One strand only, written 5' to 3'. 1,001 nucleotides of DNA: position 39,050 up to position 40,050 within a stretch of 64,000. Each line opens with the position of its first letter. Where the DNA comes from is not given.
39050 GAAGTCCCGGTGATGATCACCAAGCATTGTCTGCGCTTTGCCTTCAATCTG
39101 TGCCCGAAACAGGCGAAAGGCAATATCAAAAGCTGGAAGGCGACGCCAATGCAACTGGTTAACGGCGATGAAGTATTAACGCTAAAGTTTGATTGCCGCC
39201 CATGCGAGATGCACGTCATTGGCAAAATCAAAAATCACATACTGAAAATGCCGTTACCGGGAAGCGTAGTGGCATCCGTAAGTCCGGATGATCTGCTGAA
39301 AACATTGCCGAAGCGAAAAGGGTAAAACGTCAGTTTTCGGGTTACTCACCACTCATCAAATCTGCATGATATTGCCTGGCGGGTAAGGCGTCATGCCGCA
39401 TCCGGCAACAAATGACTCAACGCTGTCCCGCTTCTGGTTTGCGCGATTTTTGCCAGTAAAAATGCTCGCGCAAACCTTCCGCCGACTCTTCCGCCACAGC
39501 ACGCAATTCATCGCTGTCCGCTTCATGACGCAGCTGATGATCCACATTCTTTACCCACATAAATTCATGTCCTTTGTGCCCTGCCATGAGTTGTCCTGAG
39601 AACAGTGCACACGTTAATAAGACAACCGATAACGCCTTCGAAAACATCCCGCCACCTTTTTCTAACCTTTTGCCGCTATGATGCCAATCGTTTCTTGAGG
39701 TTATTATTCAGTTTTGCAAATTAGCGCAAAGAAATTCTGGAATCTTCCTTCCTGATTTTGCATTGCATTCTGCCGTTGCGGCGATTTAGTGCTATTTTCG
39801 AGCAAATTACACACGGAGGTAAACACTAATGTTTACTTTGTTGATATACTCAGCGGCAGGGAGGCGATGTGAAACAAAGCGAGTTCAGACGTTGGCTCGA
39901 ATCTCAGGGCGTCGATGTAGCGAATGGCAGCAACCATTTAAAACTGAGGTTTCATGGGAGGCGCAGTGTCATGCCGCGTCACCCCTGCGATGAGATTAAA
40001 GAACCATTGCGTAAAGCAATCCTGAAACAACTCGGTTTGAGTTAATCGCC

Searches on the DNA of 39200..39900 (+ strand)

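Call 3: search_dna_similar(query=window:39250-39500:+, collection=ecoli_genomes, mode=near, max_rows=30, rows=spread)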
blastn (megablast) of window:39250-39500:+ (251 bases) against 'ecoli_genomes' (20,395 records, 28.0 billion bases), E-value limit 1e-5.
Records with a match: 5413; places in all: 5415; records where one place covers at least 80% of the query: 5411.
Genomes with a match: 5413 of 5426; with a place that covers at least 80% of the query: 5411. Places per genome that has any: lowest 1, median 1, highest 2. On chromosomes: 5410 places; on plasmids: 5.
Best place of each record, by identity: >=99% 817; 95-99% 3642; 90-95% 952; 80-90% 2.
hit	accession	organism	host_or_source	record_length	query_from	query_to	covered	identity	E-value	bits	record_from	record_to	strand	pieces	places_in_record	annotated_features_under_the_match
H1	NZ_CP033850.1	Escherichia coli strain FDAARGOS_497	Homo sapiens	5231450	1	251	100%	100.0%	8e-128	464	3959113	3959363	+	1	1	yncJ: DUF2554 family protein | rlhA: 23S rRNA 5-hydroxycytidine C2501 synthase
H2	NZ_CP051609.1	Escherichia coli O25b:H4-ST131 strain 2019_APHA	Pig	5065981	1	251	100%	99.2%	2e-124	453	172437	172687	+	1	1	yncJ: DUF2554 family protein | rlhA: 23S rRNA 5-hydroxycytidine C2501 synthase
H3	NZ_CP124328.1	Escherichia coli strain AVS0787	wastewater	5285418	1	251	100%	99.2%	2e-124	453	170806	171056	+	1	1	yncJ: DUF2554 family protein | rlhA: 23S rRNA 5-hydroxycytidine C2501 synthase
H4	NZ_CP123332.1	Escherichia coli strain AREA_494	Homo sapiens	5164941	1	251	100%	99.2%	2e-124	453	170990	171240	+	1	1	yncJ: DUF2554 family protein | rlhA: 23S rRNA 5-hydroxycytidine C2501 synthase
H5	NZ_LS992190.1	Escherichia coli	-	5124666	1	251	100%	99.2%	2e-124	453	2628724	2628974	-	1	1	yncJ: DUF2554 family protein | rlhA: 23S rRNA 5-hydroxycytidine C2501 synthase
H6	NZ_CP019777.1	Escherichia coli NU14 strain NU14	Homo sapiens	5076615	1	251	100%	97.6%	8e-118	431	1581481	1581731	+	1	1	yncJ: DUF2554 family protein | rlhA: 23S rRNA 5-hydroxycytidine C2501 synthase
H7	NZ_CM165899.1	Escherichia coli strain N21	Homo sapiens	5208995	1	251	100%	97.6%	8e-118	431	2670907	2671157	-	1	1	yncJ: DUF2554 family protein | rlhA: 23S rRNA 5-hydroxycytidine C2501 synthase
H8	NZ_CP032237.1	Escherichia coli strain ECCWS199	chicken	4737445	1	251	100%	96.0%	4e-111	409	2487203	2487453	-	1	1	yncJ: YncJ family protein | rlhA: 23S rRNA 5-hydroxycytidine C2501 synthase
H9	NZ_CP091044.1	Escherichia coli strain STEC346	pork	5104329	1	251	100%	96.0%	4e-111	409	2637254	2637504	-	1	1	yncJ: YncJ family protein | rlhA: 23S rRNA 5-hydroxycytidine C2501 synthase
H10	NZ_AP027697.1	Escherichia coli strain PSS-12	Homo sapiens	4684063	1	251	100%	96.0%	4e-111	409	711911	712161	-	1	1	yncJ: YncJ family protein | rlhA: 23S rRNA 5-hydroxycytidine C2501 synthase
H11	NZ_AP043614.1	Escherichia coli strain AST205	Homo sapiens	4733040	1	251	100%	96.0%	4e-111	409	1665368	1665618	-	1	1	yncJ: YncJ family protein | rlhA: 23S rRNA 5-hydroxycytidine C2501 synthase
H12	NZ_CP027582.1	Escherichia coli strain 2013C-4538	Homo sapiens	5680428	1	251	100%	95.6%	2e-109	403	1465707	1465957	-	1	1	yncJ: YncJ family protein | rlhA: 23S rRNA 5-hydroxycytidine C2501 synthase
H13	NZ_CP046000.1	Escherichia coli strain 1916D18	swine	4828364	1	251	100%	95.6%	2e-109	403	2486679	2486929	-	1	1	yncJ: YncJ family protein | rlhA: 23S rRNA 5-hydroxycytidine C2501 synthase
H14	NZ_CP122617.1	Escherichia coli strain ETEC4091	Sus scrofa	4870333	1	251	100%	95.6%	2e-109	403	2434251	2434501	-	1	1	yncJ: YncJ family protein | rlhA: 23S rRNA 5-hydroxycytidine C2501 synthase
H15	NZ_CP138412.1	Escherichia coli strain 50EVA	Homo sapiens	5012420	1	251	100%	95.6%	2e-109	403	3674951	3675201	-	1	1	yncJ: YncJ family protein | rlhA: 23S rRNA 5-hydroxycytidine C2501 synthase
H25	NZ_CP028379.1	Escherichia coli O145 str. RM9872 strain RM9872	Bos taurus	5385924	1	251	100%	94.8%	4e-106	392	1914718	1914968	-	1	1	yncJ: YncJ family protein | rlhA: 23S rRNA 5-hydroxycytidine C2501 synthase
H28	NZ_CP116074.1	Escherichia coli strain DETEC-S586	ICU staff rectal swab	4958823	1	251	100%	93.3%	2e-99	370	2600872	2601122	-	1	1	yncJ: YncJ family protein | rlhA: 23S rRNA 5-hydroxycytidine C2501 synthase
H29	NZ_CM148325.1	Escherichia coli strain 24A16CRGN010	Homo sapiens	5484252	1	251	100%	92.5%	3e-97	363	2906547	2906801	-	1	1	yncJ: DUF2554 family protein | rlhA: 23S rRNA 5-hydroxycytidine C2501 synthase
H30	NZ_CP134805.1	Escherichia coli strain E7-1N7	agricultural environment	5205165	1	142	57%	94.4%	7e-54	219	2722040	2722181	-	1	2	rlhA: 23S rRNA 5-hydroxycytidine C2501 synthase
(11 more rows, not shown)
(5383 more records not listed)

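Call 7: get_annotated_region(hit=H1, flank=3000)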
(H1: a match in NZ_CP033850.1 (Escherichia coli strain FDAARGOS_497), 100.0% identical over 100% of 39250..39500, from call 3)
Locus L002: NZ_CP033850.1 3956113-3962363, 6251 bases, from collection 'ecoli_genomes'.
description: Escherichia coli strain FDAARGOS_497 chromosome, complete genome
organism: Escherichia coli strain FDAARGOS_497 (NCBI taxid 562)
replicon: chromosome; assembly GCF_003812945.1
host: Homo sapiens; source: UCC isolate; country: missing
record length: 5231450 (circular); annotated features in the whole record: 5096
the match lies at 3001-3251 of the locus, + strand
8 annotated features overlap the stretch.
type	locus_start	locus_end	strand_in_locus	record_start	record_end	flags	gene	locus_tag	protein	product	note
CDS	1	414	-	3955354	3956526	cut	ydcO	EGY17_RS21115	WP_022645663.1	BenE family transporter YdcO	-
CDS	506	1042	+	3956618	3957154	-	sutR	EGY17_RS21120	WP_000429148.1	DNA-binding transcriptional regulator SutR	-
CDS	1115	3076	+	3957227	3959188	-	rlhA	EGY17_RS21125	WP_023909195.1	23S rRNA 5-hydroxycytidine C2501 synthase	-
CDS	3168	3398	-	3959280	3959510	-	yncJ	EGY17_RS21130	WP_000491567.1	DUF2554 family protein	-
CDS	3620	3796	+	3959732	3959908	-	hicA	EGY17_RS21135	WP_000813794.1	type II toxin-antitoxin system mRNA interferase toxin HicA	-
CDS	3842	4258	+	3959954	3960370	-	hicB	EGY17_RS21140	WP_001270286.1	type II toxin-antitoxin system antitoxin HicB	-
CDS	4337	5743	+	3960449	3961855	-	ydcR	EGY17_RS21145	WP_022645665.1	PLP-dependent aminotransferase family protein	-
CDS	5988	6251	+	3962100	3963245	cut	ydcS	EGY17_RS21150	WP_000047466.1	putative ABC transporter substrate-binding protein YdcS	-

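Call 12: get_annotated_region(hit=H30, flank=6000)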
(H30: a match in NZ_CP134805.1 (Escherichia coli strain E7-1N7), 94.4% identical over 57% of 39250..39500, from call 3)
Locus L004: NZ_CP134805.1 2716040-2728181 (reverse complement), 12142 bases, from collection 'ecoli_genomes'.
description: Escherichia coli strain E7-1N7 chromosome, complete genome
organism: Escherichia coli strain E7-1N7 (NCBI taxid 562)
replicon: chromosome; assembly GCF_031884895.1
host: -; source: agricultural environment; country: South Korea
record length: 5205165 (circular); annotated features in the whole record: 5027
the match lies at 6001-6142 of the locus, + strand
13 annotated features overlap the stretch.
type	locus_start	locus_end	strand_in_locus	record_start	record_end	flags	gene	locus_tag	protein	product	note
CDS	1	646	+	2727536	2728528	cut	tehA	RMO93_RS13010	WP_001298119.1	dicarboxylate transporter/tellurite-resistance protein TehA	-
CDS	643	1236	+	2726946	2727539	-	tehB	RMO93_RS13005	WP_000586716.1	tellurite resistance methyltransferase TehB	-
CDS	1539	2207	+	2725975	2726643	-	ydcL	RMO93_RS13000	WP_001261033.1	DUF3313 domain-containing protein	-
CDS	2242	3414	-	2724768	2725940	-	ydcO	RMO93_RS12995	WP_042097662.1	BenE family transporter YdcO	-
CDS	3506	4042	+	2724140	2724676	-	sutR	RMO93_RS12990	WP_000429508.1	DNA-binding transcriptional regulator SutR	-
CDS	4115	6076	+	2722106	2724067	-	rlhA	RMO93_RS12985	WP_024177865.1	23S rRNA 5-hydroxycytidine C2501 synthase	-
CDS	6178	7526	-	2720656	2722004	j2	-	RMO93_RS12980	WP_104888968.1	IS3 family transposase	programmed frameshift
CDS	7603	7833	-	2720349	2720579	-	yncJ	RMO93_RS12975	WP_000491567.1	DUF2554 family protein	-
CDS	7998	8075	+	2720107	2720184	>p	-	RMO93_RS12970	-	type II toxin-antitoxin system HicB family antitoxin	incomplete; partial in the middle of a contig; missing N-terminus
CDS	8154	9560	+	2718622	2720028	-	ydcR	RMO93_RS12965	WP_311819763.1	aminotransferase-like domain-containing protein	-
CDS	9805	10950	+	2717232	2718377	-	ydcS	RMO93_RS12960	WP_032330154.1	putative ABC transporter substrate-binding protein YdcS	-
CDS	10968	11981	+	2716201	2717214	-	ydcT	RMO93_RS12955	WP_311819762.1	ABC transporter ATP-binding protein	-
CDS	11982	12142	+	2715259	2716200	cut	ydcU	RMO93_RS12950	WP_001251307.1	ABC transporter permease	-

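Call 13: get_annotated_region(hit=H29, flank=1500)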
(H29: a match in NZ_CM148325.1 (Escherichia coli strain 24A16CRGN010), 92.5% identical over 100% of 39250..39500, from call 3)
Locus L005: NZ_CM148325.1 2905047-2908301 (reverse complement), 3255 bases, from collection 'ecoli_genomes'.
description: Escherichia coli strain 24A16CRGN010 chromosome, whole genome shotgun sequence
organism: Escherichia coli strain 24A16CRGN010 (NCBI taxid 562)
replicon: chromosome; assembly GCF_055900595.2
host: Homo sapiens; source: stool/rectal swab; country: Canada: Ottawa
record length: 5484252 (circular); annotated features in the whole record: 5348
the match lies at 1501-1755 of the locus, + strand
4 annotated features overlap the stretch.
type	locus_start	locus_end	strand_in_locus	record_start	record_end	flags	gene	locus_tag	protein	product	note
CDS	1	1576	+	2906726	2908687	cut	rlhA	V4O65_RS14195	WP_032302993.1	23S rRNA 5-hydroxycytidine C2501 synthase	-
CDS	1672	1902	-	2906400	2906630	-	yncJ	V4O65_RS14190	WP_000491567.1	DUF2554 family protein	-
CDS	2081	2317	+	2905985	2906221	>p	hicB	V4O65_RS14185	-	type II toxin-antitoxin system antitoxin HicB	incomplete; partial in the middle of a contig; missing N-terminus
CDS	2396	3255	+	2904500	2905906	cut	ydcR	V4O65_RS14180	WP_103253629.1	aminotransferase-like domain-containing protein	-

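Call 18: search_rna_families(source=window, start=39200, end=39900, threshold=evalue, max_evalue=10)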
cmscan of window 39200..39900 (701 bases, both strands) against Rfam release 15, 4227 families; matches with E-value up to 10: 5.
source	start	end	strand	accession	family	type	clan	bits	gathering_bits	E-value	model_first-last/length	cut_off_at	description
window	39669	39763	+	RF00335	snoZ13_snr52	Gene; snRNA; snoRNA; CD-box;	-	22.8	47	0.14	1-101/101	no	Small nucleolar RNA Z13/snr52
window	39377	39416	+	RF02564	naRNA4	Gene; sRNA;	-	17.7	59.5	1.3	1-77/77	no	Nucleoid-associated noncoding RNA 4 (CssrE)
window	39673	39782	+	RF01426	snoR126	Gene; snRNA; snoRNA; CD-box;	-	15.6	39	7.8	1-101/101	no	small nucleolar RNA snoR126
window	39524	39583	+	RF00581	SNORD12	Gene; snRNA; snoRNA; CD-box;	CL00044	14.8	43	8.4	1-90/90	no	Small nucleolar SNORD12/SNORD106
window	39435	39477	-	RF04153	MIR856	Gene; miRNA;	-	12.8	297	1.4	1-258/258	no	MIR856 microRNA precursor family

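Call 21: get_annotated_region(hit=H2, flank=200)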
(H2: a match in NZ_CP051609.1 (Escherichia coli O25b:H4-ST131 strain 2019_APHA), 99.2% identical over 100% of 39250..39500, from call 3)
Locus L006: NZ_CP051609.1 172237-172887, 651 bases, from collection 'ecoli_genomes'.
description: Escherichia coli O25b:H4-ST131 strain 2019_APHA chromosome, complete genome
organism: Escherichia coli O25b:H4-ST131 strain 2019_APHA (NCBI taxid 941322)
replicon: chromosome; assembly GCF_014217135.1
host: Pig; source: cecal sample; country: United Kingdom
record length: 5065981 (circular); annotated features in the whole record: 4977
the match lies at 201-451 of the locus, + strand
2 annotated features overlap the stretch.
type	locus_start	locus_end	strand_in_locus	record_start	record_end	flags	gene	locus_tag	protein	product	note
CDS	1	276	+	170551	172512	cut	rlhA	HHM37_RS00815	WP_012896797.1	23S rRNA 5-hydroxycytidine C2501 synthase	-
CDS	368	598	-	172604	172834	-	yncJ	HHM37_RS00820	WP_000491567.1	DUF2554 family protein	-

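Call 22: get_annotated_region(hit=H6, flank=200)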
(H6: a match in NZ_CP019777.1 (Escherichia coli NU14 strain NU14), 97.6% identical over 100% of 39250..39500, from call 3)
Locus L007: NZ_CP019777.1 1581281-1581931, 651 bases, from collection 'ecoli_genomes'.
description: Escherichia coli NU14 chromosome, complete genome
organism: Escherichia coli NU14 strain NU14 (NCBI taxid 569579)
replicon: chromosome; assembly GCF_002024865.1
host: Homo sapiens; source: urine; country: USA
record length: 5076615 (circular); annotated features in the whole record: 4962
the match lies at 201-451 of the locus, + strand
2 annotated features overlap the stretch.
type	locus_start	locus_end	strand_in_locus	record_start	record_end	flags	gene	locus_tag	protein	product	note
CDS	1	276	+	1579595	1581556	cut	rlhA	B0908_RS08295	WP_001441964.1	23S rRNA 5-hydroxycytidine C2501 synthase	-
CDS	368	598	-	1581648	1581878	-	yncJ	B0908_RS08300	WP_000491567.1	DUF2554 family protein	-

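Call 23: get_annotated_region(hit=H8, flank=200)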
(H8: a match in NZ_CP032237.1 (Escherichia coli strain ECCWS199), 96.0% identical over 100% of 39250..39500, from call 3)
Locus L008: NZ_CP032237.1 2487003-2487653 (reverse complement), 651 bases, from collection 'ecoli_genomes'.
description: Escherichia coli strain ECCWS199 chromosome, complete genome
organism: Escherichia coli strain ECCWS199 (NCBI taxid 562)
replicon: chromosome; assembly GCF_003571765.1
host: chicken; source: stool; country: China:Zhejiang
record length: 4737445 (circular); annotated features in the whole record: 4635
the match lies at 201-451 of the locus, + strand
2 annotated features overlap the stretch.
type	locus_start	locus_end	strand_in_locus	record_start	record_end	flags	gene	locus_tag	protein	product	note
CDS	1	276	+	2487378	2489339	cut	rlhA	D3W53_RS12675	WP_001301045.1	23S rRNA 5-hydroxycytidine C2501 synthase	-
CDS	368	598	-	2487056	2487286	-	yncJ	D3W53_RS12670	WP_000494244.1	YncJ family protein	-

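Call 24: get_annotated_region(hit=H12, flank=200)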
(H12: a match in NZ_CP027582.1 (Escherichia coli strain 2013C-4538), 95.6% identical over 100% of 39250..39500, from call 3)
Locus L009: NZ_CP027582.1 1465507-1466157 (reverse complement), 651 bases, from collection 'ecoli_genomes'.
description: Escherichia coli strain 2013C-4538 chromosome, complete genome
organism: Escherichia coli strain 2013C-4538 (NCBI taxid 562)
replicon: chromosome; assembly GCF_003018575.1
host: Homo sapiens; source: stool; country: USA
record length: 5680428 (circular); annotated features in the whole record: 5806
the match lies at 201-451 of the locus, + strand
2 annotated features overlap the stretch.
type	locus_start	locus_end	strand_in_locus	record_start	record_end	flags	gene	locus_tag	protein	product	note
CDS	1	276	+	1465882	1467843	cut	rlhA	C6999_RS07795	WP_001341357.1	23S rRNA 5-hydroxycytidine C2501 synthase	-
CDS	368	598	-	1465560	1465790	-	yncJ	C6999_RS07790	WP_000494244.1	YncJ family protein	-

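Call 25: get_annotated_region(hit=H25, flank=200)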
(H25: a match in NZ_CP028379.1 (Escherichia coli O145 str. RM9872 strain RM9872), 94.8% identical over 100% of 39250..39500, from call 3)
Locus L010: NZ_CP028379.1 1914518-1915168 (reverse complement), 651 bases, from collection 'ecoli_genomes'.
description: Escherichia coli O145 str. RM9872 chromosome, complete genome
organism: Escherichia coli O145 str. RM9872 strain RM9872 (NCBI taxid 1055544)
replicon: chromosome; assembly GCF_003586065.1
host: Bos taurus; source: feces; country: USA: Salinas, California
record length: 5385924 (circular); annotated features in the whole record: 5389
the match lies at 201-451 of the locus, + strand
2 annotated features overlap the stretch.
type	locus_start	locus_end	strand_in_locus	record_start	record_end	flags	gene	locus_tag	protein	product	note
CDS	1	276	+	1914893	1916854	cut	rlhA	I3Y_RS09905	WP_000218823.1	23S rRNA 5-hydroxycytidine C2501 synthase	-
CDS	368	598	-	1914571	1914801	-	yncJ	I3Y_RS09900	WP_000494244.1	YncJ family protein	-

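Call 26: get_annotated_region(hit=H28, flank=200)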
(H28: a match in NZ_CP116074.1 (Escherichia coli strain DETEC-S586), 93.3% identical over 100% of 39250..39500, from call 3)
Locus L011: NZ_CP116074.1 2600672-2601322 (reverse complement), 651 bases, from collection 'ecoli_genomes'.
description: Escherichia coli strain DETEC-S586 chromosome, complete genome
organism: Escherichia coli strain DETEC-S586 (NCBI taxid 562)
replicon: chromosome; assembly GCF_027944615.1
host: -; source: ICU staff rectal swab; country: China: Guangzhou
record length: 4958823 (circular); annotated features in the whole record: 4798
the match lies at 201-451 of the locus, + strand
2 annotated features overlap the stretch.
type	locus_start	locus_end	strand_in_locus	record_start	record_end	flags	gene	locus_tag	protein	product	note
CDS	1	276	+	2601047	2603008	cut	rlhA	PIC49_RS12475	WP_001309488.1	23S rRNA 5-hydroxycytidine C2501 synthase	-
CDS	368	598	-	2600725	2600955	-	yncJ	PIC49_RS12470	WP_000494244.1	YncJ family protein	-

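Call 38: search_dna_similar(query=window:39372-39409:-, collection=ecoli_genomes, mode=distant, max_evalue=10, max_rows=10)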
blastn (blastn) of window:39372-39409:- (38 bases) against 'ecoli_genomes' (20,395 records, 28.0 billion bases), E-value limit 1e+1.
In 4399 record(s) the limit of 40 matching pieces per record was reached: places in those records are undercounted.
Records with a match: 5480; places in all: 206891; records where one place covers at least 80% of the query: 5440.
Genomes with a match: 5425 of 5426; with a place that covers at least 80% of the query: 5424. Places per genome that has any: lowest 15, median 40, highest 57. On chromosomes: 206712 places; on plasmids: 179.
Best place of each record, by identity: >=99% 112; 95-99% 890; 90-95% 3853; 80-90% 625.
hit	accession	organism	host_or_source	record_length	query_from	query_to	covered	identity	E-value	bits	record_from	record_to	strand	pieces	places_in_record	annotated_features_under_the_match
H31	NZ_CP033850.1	Escherichia coli strain FDAARGOS_497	Homo sapiens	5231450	1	38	100%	100.0%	2e-10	70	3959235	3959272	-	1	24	none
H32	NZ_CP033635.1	Escherichia coli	chicken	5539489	1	38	100%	100.0%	2e-10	70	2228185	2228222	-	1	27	none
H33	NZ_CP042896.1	Escherichia coli strain CFSAN061771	missing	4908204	1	38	100%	100.0%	2e-10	70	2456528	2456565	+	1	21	none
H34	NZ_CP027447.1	Escherichia coli strain 2014C-3075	Homo sapiens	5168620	1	38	100%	100.0%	2e-10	70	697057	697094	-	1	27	none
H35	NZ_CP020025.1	Escherichia coli strain WB61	Rupornis magnirostris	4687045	1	38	100%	100.0%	2e-10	70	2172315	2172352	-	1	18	none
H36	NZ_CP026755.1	Escherichia coli strain AR_0077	missing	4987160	1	38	100%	100.0%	2e-10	70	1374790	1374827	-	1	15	none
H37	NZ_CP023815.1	Escherichia coli strain IMT16316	wild bird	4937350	1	38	100%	100.0%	2e-10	70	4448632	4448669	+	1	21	none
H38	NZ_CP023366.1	Escherichia coli strain 1428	canine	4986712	1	38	100%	100.0%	2e-10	70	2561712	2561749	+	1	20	none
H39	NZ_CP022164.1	Escherichia coli strain M160133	Homo sapiens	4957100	1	38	100%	100.0%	2e-10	70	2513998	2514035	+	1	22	none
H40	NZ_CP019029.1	Escherichia coli strain Ecol_881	Homo sapiens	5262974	1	38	100%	100.0%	2e-10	70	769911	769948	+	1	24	none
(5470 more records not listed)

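Call 45: search_dna_similar(query=L004:6146-7577:+, collection=ecoli_genomes, mode=near, max_rows=12)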
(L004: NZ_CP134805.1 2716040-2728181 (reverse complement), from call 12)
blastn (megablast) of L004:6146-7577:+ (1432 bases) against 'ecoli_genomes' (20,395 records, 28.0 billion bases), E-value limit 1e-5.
In 1 record(s) the limit of 40 matching pieces per record was reached: places in those records are undercounted.
Records with a match: 3502; places in all: 7629; records where one place covers at least 80% of the query: 1712.
Genomes with a match: 3496 of 5426; with a place that covers at least 80% of the query: 1708. Places per genome that has any: lowest 1, median 1, highest 40. On chromosomes: 7622 places; on plasmids: 7.
Best place of each record, by identity: >=99% 114; 95-99% 3386; 90-95% 2.
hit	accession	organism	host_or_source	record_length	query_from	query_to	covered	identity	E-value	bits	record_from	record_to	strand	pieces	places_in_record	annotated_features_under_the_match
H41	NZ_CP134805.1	Escherichia coli strain E7-1N7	agricultural environment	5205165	1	1432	100%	100.0%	0e+0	2645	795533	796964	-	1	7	IS3 family transposase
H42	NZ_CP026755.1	Escherichia coli strain AR_0077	missing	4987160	1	1432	100%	99.9%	0e+0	2639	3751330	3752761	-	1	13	IS3 family transposase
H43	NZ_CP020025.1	Escherichia coli strain WB61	Rupornis magnirostris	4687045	1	1432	100%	99.8%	0e+0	2628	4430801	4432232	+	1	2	IS3 family transposase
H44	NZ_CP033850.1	Escherichia coli strain FDAARGOS_497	Homo sapiens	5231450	1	1432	100%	99.4%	0e+0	2595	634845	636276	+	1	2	IS3 family transposase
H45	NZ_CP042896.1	Escherichia coli strain CFSAN061771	missing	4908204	1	1432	100%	99.4%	0e+0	2595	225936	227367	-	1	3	IS3 family transposase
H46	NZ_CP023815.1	Escherichia coli strain IMT16316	wild bird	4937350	1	1432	100%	99.4%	0e+0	2595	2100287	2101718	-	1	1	IS3 family transposase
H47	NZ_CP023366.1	Escherichia coli strain 1428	canine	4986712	1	1432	100%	99.4%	0e+0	2595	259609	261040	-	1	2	IS3 family transposase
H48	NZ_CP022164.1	Escherichia coli strain M160133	Homo sapiens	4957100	1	1432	100%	99.4%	0e+0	2595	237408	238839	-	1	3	IS3 family transposase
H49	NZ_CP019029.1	Escherichia coli strain Ecol_881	Homo sapiens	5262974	1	1432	100%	99.4%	0e+0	2595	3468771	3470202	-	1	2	IS3 family transposase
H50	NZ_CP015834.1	Escherichia coli strain MS6198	Homo sapiens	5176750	1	1432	100%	99.4%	0e+0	2595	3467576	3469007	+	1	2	IS3 family transposase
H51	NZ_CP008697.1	Escherichia coli strain ST648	Homo sapiens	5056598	1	1432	100%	99.4%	0e+0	2595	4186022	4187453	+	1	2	IS3 family transposase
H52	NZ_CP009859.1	Escherichia coli strain ECONIH1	rectal swab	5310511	1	1432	100%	99.4%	0e+0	2595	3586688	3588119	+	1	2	IS3 family transposase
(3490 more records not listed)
